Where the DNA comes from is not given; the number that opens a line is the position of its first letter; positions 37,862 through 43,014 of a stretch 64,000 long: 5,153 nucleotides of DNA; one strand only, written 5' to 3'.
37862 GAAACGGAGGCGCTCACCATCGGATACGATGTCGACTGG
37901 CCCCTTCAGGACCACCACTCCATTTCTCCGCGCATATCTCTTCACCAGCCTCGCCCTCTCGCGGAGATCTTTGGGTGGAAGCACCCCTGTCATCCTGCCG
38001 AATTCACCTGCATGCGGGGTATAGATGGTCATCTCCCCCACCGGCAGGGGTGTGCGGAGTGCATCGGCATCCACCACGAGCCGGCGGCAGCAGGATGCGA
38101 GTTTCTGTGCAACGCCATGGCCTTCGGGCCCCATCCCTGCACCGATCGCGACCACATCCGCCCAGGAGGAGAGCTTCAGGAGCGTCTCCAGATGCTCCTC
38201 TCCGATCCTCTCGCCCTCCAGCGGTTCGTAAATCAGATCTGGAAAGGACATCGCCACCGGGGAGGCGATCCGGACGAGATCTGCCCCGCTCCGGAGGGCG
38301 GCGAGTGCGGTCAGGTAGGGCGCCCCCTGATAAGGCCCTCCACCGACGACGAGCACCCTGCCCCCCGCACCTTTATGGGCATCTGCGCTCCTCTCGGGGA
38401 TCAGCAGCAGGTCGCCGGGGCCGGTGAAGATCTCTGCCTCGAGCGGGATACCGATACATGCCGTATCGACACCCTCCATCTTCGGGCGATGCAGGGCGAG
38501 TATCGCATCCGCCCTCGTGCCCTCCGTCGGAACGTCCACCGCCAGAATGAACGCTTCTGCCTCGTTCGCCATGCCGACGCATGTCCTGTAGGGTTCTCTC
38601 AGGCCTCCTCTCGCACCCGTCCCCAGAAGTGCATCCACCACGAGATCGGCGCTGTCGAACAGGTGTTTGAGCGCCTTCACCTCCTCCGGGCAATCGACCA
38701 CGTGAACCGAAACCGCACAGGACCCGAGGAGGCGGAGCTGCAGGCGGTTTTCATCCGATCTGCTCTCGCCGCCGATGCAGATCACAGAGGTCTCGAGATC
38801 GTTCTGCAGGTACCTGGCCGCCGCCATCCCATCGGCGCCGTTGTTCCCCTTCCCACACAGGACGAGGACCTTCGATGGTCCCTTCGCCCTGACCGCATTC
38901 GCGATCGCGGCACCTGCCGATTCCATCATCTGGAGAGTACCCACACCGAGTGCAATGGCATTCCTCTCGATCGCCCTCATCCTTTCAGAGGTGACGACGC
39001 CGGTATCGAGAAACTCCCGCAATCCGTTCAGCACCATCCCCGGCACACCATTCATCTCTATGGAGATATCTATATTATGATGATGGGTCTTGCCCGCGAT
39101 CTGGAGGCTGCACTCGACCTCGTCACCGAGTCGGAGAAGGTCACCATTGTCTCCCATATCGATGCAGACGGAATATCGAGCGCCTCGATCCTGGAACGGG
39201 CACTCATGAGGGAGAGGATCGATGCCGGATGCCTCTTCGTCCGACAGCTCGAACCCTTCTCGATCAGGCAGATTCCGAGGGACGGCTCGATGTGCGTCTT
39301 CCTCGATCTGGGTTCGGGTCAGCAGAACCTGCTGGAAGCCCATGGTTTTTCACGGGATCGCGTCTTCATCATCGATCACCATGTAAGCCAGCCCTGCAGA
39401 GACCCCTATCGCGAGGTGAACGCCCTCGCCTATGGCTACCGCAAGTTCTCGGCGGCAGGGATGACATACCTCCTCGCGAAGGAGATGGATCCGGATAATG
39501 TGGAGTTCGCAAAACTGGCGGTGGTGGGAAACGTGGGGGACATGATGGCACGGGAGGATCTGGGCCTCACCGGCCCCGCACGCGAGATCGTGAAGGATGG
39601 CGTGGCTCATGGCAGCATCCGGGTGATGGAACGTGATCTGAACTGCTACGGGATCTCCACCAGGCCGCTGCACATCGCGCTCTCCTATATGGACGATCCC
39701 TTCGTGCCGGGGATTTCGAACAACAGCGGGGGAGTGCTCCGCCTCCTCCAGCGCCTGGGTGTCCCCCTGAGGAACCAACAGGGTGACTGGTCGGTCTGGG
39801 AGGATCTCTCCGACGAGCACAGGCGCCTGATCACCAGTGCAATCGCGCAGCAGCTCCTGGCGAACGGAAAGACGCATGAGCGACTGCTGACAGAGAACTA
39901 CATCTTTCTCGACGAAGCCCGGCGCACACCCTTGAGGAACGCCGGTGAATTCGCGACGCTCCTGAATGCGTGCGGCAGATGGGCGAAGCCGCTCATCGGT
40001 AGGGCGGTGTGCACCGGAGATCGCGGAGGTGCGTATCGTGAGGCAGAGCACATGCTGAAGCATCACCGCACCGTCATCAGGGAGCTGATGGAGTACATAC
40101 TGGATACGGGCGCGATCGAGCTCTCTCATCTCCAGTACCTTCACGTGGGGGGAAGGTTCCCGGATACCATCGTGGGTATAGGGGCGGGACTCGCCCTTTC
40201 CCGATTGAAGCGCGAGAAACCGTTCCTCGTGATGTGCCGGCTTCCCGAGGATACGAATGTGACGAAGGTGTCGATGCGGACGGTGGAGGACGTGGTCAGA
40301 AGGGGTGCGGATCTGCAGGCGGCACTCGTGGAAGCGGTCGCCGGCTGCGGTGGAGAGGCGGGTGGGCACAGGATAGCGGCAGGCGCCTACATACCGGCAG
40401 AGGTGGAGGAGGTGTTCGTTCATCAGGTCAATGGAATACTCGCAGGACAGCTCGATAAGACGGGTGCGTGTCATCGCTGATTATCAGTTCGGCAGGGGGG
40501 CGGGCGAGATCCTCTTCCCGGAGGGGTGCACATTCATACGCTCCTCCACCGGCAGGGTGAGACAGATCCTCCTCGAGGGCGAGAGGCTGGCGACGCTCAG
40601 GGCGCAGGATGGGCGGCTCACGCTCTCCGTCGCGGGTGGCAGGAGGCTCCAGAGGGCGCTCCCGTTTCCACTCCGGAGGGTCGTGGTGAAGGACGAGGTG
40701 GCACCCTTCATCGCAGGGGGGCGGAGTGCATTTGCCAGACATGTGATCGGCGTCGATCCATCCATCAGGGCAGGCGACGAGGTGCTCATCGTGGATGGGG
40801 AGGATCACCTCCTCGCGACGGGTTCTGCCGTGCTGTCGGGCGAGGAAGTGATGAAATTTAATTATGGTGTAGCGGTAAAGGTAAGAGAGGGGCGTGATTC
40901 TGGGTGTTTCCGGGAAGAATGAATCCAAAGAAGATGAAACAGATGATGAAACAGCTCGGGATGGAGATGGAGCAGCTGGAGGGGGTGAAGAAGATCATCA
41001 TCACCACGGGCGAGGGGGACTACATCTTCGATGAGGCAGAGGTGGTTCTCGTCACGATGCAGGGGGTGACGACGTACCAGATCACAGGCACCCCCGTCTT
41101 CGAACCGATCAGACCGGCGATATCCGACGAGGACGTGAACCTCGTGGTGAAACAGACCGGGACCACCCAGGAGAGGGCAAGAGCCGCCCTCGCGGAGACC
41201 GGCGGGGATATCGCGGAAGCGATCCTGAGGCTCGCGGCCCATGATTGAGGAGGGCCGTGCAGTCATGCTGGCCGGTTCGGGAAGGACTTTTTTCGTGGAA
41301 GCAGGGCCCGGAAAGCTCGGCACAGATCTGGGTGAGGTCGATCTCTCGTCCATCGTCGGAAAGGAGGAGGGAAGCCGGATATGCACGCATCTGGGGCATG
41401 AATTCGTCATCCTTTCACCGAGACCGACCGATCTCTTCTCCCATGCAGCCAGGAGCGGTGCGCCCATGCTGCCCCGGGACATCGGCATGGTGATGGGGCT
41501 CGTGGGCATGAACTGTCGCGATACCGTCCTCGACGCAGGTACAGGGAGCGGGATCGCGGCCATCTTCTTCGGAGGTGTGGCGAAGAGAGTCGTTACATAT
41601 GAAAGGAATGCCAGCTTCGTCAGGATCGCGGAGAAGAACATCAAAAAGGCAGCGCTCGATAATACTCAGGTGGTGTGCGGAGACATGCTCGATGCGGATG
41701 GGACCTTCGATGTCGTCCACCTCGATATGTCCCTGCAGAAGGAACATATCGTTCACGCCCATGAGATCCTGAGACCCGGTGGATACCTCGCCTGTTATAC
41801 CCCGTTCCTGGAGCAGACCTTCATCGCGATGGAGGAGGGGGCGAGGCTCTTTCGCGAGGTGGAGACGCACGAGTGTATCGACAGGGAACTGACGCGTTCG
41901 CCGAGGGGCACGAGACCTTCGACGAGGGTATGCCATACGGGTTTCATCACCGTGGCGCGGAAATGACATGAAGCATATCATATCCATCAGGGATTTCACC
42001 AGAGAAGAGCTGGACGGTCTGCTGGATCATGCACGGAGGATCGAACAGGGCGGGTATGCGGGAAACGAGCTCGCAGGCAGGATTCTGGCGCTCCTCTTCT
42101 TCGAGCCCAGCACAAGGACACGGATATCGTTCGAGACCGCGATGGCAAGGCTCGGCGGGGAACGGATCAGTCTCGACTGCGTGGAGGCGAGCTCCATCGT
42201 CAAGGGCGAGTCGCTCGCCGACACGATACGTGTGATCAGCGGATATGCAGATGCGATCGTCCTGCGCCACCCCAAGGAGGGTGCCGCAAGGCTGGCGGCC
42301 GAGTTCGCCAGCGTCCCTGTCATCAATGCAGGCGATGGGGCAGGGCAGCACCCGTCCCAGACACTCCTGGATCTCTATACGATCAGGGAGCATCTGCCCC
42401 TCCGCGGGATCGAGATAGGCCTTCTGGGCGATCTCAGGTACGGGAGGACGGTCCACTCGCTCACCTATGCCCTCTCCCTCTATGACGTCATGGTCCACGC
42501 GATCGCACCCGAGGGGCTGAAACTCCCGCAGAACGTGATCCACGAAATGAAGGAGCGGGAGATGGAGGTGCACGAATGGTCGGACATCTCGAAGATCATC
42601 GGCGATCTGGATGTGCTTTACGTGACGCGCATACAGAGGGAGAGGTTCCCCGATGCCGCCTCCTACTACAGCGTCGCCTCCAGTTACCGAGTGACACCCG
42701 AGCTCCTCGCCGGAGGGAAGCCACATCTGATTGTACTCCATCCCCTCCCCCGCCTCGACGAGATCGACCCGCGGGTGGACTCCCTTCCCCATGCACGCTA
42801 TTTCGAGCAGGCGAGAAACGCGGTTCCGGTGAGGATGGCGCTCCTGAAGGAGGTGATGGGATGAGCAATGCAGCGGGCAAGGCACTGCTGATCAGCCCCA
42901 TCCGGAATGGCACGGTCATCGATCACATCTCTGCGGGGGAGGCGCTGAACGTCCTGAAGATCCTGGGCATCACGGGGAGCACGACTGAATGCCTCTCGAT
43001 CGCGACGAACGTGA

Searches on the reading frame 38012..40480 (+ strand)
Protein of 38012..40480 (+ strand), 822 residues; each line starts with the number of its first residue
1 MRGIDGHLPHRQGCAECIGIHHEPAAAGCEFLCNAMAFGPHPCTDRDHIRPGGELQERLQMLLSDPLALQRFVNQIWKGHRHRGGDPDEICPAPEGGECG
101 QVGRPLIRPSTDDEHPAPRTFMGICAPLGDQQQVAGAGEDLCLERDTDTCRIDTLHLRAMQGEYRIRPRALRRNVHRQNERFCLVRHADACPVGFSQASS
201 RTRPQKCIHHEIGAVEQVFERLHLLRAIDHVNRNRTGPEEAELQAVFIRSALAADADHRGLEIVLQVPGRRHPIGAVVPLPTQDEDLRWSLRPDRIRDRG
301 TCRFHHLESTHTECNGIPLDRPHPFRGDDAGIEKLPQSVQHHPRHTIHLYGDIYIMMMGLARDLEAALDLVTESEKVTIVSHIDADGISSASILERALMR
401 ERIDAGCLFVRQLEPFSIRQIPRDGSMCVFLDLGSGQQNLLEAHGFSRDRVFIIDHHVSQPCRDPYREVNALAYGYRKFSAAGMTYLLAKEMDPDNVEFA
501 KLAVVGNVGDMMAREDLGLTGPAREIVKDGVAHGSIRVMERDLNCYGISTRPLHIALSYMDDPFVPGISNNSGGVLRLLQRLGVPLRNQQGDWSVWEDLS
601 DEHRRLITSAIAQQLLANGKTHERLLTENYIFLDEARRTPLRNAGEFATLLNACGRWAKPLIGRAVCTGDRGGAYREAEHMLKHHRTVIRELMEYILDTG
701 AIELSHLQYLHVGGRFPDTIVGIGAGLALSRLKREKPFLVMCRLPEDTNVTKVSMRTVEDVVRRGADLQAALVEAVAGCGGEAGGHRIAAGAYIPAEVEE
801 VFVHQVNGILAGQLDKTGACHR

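Call 66: search_protein_families(library=pfam, proteins=[window:38012-40480:+], max_evalue=0.00001)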
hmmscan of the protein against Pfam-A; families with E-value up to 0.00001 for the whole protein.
window:38012-40480:+ (822 aa): 3 families
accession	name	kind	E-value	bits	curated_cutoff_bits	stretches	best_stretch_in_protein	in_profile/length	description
PF21763.2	DHH_CID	-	4.4e-17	62.7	27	1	546-624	2-79/84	DHH-CID domain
PF01368.27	DHH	-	6.3e-09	36.6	28.1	1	376-504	1-122/125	DHH family, N-terminal domain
PF02272.25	DHHA1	-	3.8e-08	34.1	25.9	1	728-810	21-100/102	DHHA1 domain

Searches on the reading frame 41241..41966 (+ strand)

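Call 66: search_protein_families(library=pfam, proteins=[window:41241-41966:+], max_evalue=0.00001)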
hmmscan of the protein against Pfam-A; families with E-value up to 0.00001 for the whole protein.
window:41241-41966:+ (241 aa): 6 families
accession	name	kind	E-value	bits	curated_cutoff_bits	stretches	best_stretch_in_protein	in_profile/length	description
PF13847.12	Methyltransf_31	-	2e-08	34.5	27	1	94-195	5-119/145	Methyltransferase domain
PF01135.25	PCMT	-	4.8e-08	33.5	20.3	1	81-148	62-132/210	Protein-L-isoaspartate(D-aspartate) O-methyltransferase (PCMT)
PF13649.12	Methyltransf_25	-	6.9e-08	33.5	27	1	96-181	1-97/97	Methyltransferase domain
PF08241.18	Methyltransf_11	-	1.2e-07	32.7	21.2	1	97-185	1-95/95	Methyltransferase domain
PF13489.12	Methyltransf_23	-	7.8e-07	29.4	27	1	94-191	24-122/164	Methyltransferase domain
PF08704.16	GCD14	-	9.9e-07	29.1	26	1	79-216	27-176/247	tRNA methyltransferase complex GCD14 subunit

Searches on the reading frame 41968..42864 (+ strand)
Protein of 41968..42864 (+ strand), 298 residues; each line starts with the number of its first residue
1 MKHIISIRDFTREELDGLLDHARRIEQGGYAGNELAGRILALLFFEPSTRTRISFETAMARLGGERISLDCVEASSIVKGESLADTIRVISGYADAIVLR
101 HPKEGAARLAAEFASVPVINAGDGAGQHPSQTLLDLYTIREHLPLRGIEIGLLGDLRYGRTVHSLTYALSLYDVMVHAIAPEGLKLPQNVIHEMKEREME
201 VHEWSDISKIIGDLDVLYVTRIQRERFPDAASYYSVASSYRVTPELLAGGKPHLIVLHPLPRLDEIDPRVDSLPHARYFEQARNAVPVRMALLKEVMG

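Call 66: search_protein_families(library=pfam, proteins=[window:41968-42864:+], max_evalue=0.00001)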
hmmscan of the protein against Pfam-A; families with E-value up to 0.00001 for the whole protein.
window:41968-42864:+ (298 aa): 2 families
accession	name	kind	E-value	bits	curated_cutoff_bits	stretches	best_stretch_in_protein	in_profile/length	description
PF02729.26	OTCace_N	-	2.7e-49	167.5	29.9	1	2-141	1-148/148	Aspartate/ornithine carbamoyltransferase, carbamoyl-P binding domain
PF00185.30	OTCace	-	3.5e-28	99.1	29.4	1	147-294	2-155/157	Aspartate/ornithine carbamoyltransferase, Asp/Orn binding domain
